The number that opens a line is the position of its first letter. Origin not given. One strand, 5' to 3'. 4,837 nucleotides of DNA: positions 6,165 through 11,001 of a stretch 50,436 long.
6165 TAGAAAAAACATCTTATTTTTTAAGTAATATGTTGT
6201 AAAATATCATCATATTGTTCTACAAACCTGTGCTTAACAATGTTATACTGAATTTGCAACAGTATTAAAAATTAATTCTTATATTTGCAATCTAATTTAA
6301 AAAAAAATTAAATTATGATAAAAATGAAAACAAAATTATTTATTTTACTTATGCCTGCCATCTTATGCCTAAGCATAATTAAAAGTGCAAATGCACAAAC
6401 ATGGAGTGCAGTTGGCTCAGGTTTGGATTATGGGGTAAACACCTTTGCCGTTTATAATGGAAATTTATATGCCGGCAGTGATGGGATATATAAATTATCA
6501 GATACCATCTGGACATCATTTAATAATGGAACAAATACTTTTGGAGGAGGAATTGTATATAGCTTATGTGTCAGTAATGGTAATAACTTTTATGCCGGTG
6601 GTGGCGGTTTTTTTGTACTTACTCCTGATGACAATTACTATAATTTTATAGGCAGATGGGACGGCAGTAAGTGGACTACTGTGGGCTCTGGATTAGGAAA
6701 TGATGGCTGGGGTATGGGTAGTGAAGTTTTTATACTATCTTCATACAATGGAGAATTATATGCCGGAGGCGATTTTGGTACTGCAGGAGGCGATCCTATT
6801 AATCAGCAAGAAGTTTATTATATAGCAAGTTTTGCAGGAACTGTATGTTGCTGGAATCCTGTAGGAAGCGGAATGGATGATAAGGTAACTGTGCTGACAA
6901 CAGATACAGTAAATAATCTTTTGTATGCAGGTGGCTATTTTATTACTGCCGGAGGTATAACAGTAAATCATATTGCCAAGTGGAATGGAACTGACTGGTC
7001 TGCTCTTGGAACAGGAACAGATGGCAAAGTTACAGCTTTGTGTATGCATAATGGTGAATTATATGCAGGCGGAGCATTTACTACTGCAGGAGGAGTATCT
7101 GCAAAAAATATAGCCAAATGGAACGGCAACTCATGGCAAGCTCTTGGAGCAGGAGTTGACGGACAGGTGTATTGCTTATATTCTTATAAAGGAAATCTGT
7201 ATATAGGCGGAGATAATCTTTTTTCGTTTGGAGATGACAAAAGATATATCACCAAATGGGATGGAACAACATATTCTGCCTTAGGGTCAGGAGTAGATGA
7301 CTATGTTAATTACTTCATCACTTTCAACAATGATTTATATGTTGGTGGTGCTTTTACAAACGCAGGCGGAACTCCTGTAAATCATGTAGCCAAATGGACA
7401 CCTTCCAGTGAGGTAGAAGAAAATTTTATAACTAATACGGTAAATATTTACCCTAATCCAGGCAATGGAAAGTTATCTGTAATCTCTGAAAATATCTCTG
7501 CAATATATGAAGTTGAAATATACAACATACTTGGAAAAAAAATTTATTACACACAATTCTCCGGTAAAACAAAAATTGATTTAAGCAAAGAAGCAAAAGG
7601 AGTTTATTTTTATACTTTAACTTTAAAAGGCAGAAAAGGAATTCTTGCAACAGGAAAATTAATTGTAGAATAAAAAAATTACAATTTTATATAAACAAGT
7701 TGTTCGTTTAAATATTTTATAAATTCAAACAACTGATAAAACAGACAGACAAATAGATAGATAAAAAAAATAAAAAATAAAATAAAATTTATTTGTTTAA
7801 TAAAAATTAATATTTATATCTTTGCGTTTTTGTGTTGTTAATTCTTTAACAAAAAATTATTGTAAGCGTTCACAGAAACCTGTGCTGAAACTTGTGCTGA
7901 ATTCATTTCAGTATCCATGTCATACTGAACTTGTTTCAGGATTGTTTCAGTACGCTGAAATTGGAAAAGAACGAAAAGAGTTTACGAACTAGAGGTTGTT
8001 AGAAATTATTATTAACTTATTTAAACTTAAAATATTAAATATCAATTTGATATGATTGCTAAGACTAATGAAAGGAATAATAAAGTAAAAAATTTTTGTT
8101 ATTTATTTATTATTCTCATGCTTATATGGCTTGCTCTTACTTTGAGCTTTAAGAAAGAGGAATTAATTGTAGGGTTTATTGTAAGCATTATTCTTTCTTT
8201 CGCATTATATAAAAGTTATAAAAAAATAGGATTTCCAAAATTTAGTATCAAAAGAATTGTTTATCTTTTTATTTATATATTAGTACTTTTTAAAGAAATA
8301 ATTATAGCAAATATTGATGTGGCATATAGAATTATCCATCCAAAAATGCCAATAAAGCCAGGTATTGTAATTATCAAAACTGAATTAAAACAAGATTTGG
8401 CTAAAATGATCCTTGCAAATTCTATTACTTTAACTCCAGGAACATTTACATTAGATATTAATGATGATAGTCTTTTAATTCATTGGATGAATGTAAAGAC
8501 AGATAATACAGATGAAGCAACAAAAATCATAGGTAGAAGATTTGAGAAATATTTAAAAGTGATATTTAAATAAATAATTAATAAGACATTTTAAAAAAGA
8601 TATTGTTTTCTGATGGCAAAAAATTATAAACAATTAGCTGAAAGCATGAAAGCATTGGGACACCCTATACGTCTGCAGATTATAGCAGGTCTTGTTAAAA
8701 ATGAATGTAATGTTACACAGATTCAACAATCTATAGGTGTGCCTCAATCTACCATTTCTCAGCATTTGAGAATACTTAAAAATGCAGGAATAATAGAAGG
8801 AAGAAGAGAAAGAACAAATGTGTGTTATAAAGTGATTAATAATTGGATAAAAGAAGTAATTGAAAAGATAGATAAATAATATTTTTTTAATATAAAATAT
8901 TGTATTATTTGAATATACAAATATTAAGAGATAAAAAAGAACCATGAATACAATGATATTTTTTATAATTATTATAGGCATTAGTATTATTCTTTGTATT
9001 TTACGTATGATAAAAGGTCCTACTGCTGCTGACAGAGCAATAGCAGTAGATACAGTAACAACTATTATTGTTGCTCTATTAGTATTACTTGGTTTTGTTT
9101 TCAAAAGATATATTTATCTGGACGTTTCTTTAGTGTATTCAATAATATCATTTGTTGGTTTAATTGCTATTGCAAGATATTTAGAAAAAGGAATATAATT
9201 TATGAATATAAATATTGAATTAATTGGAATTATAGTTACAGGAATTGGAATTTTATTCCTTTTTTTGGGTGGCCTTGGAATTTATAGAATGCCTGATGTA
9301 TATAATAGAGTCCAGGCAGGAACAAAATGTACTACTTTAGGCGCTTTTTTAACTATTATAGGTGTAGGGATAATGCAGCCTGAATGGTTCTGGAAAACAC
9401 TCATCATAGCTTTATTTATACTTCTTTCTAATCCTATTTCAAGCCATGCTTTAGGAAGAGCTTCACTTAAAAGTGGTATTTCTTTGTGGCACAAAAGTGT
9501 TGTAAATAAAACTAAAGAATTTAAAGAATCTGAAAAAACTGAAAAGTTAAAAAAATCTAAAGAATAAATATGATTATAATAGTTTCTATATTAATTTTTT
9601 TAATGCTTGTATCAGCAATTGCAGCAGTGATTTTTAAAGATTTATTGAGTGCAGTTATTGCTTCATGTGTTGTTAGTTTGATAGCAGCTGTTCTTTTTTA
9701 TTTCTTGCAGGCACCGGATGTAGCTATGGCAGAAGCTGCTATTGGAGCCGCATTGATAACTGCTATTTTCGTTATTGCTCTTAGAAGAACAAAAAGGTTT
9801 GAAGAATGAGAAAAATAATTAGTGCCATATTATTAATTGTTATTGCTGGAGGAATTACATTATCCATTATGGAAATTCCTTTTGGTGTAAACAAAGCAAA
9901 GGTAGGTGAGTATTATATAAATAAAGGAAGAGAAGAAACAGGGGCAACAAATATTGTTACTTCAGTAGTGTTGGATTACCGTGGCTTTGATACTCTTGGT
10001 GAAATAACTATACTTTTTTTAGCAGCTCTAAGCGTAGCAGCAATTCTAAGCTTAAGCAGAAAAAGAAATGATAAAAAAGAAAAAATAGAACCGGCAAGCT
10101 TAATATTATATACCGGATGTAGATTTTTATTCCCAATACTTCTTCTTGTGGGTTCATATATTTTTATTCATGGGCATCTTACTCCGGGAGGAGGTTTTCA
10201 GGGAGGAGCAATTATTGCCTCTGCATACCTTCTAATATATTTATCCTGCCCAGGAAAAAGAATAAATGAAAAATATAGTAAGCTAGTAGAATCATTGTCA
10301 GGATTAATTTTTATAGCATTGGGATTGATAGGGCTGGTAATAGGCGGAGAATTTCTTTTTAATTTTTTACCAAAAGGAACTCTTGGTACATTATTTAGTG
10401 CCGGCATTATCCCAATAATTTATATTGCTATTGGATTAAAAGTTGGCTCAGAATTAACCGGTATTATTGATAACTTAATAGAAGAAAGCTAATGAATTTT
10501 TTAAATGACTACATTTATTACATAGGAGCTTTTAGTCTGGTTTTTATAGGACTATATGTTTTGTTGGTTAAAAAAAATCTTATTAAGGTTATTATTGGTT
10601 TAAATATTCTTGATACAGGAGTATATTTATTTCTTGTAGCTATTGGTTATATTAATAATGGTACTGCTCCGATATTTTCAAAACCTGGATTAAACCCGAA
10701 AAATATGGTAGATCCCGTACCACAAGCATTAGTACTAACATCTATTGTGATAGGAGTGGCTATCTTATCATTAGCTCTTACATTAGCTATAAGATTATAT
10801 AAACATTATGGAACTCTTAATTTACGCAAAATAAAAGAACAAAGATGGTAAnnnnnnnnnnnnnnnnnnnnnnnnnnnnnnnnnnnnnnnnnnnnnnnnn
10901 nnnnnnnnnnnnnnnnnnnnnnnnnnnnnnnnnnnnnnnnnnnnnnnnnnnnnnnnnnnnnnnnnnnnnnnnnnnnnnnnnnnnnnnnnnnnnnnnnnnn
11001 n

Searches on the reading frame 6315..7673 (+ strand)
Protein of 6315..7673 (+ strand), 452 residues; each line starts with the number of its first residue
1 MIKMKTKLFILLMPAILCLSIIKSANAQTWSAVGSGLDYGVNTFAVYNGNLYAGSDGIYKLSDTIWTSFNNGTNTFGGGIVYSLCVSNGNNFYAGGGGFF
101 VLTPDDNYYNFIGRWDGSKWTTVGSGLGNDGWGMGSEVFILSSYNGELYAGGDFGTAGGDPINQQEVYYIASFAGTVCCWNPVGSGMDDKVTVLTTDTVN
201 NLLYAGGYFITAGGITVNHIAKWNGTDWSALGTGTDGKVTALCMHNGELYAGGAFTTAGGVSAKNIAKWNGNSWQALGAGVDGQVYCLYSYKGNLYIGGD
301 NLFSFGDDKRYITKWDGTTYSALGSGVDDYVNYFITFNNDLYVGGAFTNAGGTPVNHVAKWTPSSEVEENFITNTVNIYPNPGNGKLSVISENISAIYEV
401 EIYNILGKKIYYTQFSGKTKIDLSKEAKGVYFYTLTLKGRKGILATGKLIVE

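Call 37: search_protein_families(library=pfam, proteins=[window:6315-7673:+], max_evalue=0.001)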
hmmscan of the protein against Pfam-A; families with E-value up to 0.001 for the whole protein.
window:6315-7673:+ (452 aa): 5 families
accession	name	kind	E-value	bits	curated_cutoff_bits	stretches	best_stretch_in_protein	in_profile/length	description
PF18962.6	Por_Secre_tail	-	1.3e-11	45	27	1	378-439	1-66/75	Secretion system C-terminal sorting domain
PF12768.13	Rax2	-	8.7e-08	32.3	28.8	0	188-325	23-164/254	Rax2 C-terminal beta propeller domain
PF17164.10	DUF5122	-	1.7e-06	28.6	27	0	246-268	3-25/36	Domain of unknown function (DUF5122) beta-propeller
PF19565.4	DUF6087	-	5.5e-05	23.8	27.1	0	111-124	45-58/99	Family of unknown function (DUF6087)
PF13585.12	CHU_C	-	0.00042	20.8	27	1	392-441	24-76/86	CHU_C Type IX secretion signal domain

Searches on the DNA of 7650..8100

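Call 79: search_rna_families(source=window, start=7650, end=8100, threshold=evalue, max_evalue=1)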
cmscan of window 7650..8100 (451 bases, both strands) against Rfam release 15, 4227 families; matches with E-value up to 1: 1.
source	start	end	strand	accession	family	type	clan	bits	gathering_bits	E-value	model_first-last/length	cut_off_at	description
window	7905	7971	-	RF03898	mir-7616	Gene; miRNA;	-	22.5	100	0.063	1-67/67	no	mir-7616 microRNA precursor family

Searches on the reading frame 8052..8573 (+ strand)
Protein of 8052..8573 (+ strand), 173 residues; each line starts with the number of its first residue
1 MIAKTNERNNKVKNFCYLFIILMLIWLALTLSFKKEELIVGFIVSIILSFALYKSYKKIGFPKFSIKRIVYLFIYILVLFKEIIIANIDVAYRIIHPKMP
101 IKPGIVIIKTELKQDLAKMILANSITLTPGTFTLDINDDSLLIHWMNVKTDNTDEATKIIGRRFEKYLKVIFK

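Call 37: search_protein_families(library=pfam, proteins=[window:8052-8573:+], max_evalue=0.001)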
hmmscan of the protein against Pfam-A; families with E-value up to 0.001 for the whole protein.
window:8052-8573:+ (173 aa): 1 family
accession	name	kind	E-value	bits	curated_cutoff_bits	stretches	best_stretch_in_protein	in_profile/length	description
PF01899.21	MNHE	-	8e-42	142.9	27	1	19-170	1-144/145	Na+/H+ ion antiporter subunit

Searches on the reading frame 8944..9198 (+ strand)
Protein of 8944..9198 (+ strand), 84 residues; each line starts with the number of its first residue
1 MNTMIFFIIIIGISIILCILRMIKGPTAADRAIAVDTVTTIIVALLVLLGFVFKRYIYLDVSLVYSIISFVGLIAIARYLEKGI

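Call 37: search_protein_families(library=pfam, proteins=[window:8944-9198:+], max_evalue=0.001)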
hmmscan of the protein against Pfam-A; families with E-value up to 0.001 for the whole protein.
window:8944-9198:+ (84 aa): 1 family
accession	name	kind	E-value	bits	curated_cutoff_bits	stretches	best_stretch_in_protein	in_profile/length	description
PF04066.18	MrpF_PhaF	-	4.1e-18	66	23.3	1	29-81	1-53/53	Multiple resistance and pH regulation protein F (MrpF / PhaF)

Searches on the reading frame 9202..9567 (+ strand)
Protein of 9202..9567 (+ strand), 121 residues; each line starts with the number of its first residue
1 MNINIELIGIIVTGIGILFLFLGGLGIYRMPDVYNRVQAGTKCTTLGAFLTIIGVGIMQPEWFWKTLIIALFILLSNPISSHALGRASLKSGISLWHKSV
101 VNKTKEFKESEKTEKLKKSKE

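Call 37: search_protein_families(library=pfam, proteins=[window:9202-9567:+], max_evalue=0.001)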
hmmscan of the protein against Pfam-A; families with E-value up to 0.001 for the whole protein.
window:9202-9567:+ (121 aa): 1 family
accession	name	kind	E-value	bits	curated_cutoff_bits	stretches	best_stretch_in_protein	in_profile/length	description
PF03334.19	PhaG_MnhG_YufB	-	8.2e-25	87.3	23.4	1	14-88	3-79/80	Na+/H+ antiporter subunit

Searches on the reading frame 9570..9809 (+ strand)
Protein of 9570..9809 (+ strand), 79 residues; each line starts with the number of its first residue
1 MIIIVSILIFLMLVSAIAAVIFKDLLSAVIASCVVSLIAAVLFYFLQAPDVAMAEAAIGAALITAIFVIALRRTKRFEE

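Call 3: search_protein_families(library=pfam, proteins=[window:9570-9809:+], max_evalue=0.01)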
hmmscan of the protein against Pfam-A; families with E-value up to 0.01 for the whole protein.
window:9570-9809:+ (79 aa): 1 family
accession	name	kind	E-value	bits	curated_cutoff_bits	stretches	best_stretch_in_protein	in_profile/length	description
PF13244.11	MbhD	-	2.9e-21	75.8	27.2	1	11-76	2-67/67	MBH, subunit D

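Call 4: search_protein_families(library=ncbifam, proteins=[window:9570-9809:+], max_evalue=0.001)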
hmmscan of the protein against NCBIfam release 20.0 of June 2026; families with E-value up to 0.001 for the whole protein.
window:9570-9809:+ (79 aa): 12 families
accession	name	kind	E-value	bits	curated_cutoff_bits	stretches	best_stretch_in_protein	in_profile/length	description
NF006242.0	PRK08378.1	subfamily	4.2e-27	94.5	98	1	3-78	6-81/85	hypothetical protein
NF004923.0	PRK06280.1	equivalog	6.6e-17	61.6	80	1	2-79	2-79/79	hypothetical protein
NF009159.0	PRK12504.1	equivalog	1.7e-16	60.7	141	1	2-76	4-78/178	DUF4040 domain-containing protein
NF009161.0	PRK12507.1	equivalog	7.6e-15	54.9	272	1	2-78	9-85/336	putative monovalent cation/H+ antiporter subunit B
NF009289.0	PRK12649.1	equivalog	6.3e-08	31.4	1117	1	6-74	622-689/789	putative monovalent cation/H+ antiporter subunit A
NF004172.0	PRK05640.1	equivalog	6.2e-07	29.7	156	1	6-75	4-72/152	putative monovalent cation/H+ antiporter subunit B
NF009287.0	PRK12647.1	equivalog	2.4e-05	23.1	937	1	7-78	603-673/773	putative monovalent cation/H+ antiporter subunit A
NF005629.0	PRK07377.1-5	equivalog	6.3e-05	23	370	1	7-73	9-74/183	hypothetical protein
NF009285.0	PRK12645.1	equivalog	0.00028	19.2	1028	1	5-72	631-697/804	Na+/H+ antiporter subunit A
NF009284.0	PRK12644.1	equivalog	0.00031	18.9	962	1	7-73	604-669/975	Na+/H+ antiporter subunit A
NF005628.0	PRK07377.1-4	equivalog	0.00058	19.7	151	1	5-73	10-78/195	hypothetical protein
NF009290.0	PRK12650.1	equivalog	0.00072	17.6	980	1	7-74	607-673/966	DUF4040 family protein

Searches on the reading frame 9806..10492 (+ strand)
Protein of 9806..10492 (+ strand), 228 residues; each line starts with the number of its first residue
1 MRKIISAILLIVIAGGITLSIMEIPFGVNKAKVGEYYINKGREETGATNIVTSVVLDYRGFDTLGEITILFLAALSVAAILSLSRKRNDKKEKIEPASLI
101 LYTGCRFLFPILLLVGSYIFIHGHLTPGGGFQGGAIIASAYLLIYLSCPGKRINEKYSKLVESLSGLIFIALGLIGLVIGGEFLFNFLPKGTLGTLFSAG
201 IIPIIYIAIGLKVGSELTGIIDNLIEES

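Call 3: search_protein_families(library=pfam, proteins=[window:9806-10492:+], max_evalue=0.01)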
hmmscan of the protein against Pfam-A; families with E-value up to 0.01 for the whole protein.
window:9806-10492:+ (228 aa): 2 families
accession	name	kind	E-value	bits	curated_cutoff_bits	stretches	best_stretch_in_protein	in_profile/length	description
PF04039.18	MnhB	-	1e-25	90.8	22.5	1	100-217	1-125/127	Domain related to MnhB subunit of Na+/H+ antiporter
PF20501.3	MbhE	-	1.9e-13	50.7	27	1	10-86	10-86/98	MBH, subunit E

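Call 4: search_protein_families(library=ncbifam, proteins=[window:9806-10492:+], max_evalue=0.001)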
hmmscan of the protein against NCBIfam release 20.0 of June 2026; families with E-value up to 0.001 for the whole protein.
window:9806-10492:+ (228 aa): 24 families
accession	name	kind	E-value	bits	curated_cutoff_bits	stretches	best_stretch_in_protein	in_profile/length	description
NF009217.0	PRK12567.1-1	equivalog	4.4e-70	235.9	268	1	2-227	6-234/238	putative monovalent cation/H+ antiporter subunit B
NF009161.0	PRK12507.1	equivalog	7.9e-30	104.2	272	1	4-217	92-322/336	putative monovalent cation/H+ antiporter subunit B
NF009288.0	PRK12648.1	equivalog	6.1e-29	100.7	1104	1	8-177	700-883/954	monovalent cation/H+ antiporter subunit A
NF009290.0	PRK12650.1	equivalog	8.1e-27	93.5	980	1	6-186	687-878/966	DUF4040 family protein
NF006248.0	PRK08386.1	subfamily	3.5e-26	91.9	92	1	98-223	4-142/151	putative monovalent cation/H+ antiporter subunit B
NF009229.0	PRK12579.1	equivalog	5.9e-24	85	229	1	2-220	5-240/258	putative monovalent cation/H+ antiporter subunit B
NF009219.0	PRK12567.1-3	equivalog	5.4e-22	78.4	179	1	17-214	10-203/220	putative monovalent cation/H+ antiporter subunit B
NF006249.0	PRK08387.1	equivalog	1.3e-17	64.5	111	1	98-224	4-126/133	putative monovalent cation/H+ antiporter subunit B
NF009284.0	PRK12644.1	equivalog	5.9e-17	61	962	2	11-93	689-773/975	Na+/H+ antiporter subunit A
NF004924.0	PRK06281.1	equivalog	2.6e-14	53.4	137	1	111-221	15-141/154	putative monovalent cation/H+ antiporter subunit B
NF009287.0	PRK12647.1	equivalog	2.8e-14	52.6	937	1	3-92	681-770/773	putative monovalent cation/H+ antiporter subunit A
NF009159.0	PRK12504.1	equivalog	3.1e-14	53.3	141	1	8-82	94-173/178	DUF4040 domain-containing protein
NF009218.0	PRK12567.1-2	equivalog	1.3e-13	51.2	184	1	46-214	35-183/200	putative monovalent cation/H+ antiporter subunit B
NF009162.0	PRK12508.1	equivalog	3.1e-13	50.1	120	1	99-220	5-129/139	Na(+)/H(+) antiporter subunit B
NF009285.0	PRK12645.1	equivalog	1.2e-11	43.6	1028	1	9-93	716-802/804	Na+/H+ antiporter subunit A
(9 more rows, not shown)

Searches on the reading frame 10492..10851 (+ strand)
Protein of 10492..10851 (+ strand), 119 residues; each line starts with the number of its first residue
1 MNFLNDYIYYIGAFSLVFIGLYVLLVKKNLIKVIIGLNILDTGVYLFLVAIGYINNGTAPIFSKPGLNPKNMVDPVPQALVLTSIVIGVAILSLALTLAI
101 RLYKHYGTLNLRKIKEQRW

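Call 3: search_protein_families(library=pfam, proteins=[window:10492-10851:+], max_evalue=0.01)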
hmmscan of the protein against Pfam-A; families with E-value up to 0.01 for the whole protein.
window:10492-10851:+ (119 aa): 1 family
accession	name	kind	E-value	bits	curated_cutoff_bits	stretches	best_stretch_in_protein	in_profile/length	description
PF00420.29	Oxidored_q2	-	2.3e-26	91.8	26.1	1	8-116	1-92/95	NADH-ubiquinone/plastoquinone oxidoreductase chain 4L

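Call 4: search_protein_families(library=ncbifam, proteins=[window:10492-10851:+], max_evalue=0.001)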
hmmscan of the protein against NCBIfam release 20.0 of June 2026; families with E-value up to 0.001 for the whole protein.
window:10492-10851:+ (119 aa): 22 families
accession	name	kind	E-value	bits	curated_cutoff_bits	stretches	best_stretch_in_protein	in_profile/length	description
NF006250.0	PRK08388.1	equivalog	8.3e-33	113.4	137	1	9-117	5-117/119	putative monovalent cation/H+ antiporter subunit C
NF005621.0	PRK07375.1-6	equivalog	5.6e-32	110.1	126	1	3-117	4-116/120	putative monovalent cation/H+ antiporter subunit C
NF005624.0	PRK07375.2-3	equivalog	1.8e-23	82.7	95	1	7-108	5-103/105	cation:proton antiporter subunit C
NF006372.0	PRK08600.1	equivalog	2e-23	82.6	127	1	15-116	11-108/113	Na(+)/H(+) antiporter subunit C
NF005618.0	PRK07375.1-3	equivalog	5.2e-22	78.3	107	1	10-115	9-116/119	putative monovalent cation/H+ antiporter subunit C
NF005619.0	PRK07375.1-4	equivalog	6.3e-22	78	145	1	7-114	4-107/111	Na+/H+ antiporter subunit C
TIGR00941.1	2a6301s03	subfamily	1.6e-21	76.8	161.2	1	12-109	8-101/104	multicomponent Na+:H+ antiporter, MnhC subunit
NF005620.0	PRK07375.1-5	equivalog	3.4e-20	72.2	91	1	14-117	9-110/113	putative monovalent cation/H+ antiporter subunit C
NF009304.0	PRK12661.1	equivalog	5.6e-19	68.6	152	2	71-116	92-137/140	putative monovalent cation/H+ antiporter subunit C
NF006573.0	PRK09094.1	equivalog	1e-18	67.4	105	1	16-108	12-104/114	Na+/H+ antiporter subunit C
NF005623.0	PRK07375.2-2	equivalog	2.4e-18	66.1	81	1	15-102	8-90/93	putative monovalent cation/H+ antiporter subunit C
NF009303.0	PRK12660.1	subfamily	5.3e-18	65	132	1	16-115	12-108/114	putative monovalent cation/H+ antiporter subunit C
NF009301.0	PRK12658.1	equivalog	3e-17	62.5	156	1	17-115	13-111/125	Na+/H+ antiporter subunit C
NF009302.0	PRK12659.1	equivalog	5.9e-17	61.6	154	1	19-116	15-112/117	Na+/H+ antiporter subunit C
NF005929.0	PRK07946.1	equivalog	5.8e-16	58.8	157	1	15-107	13-102/204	Na(+)/H(+) antiporter subunit C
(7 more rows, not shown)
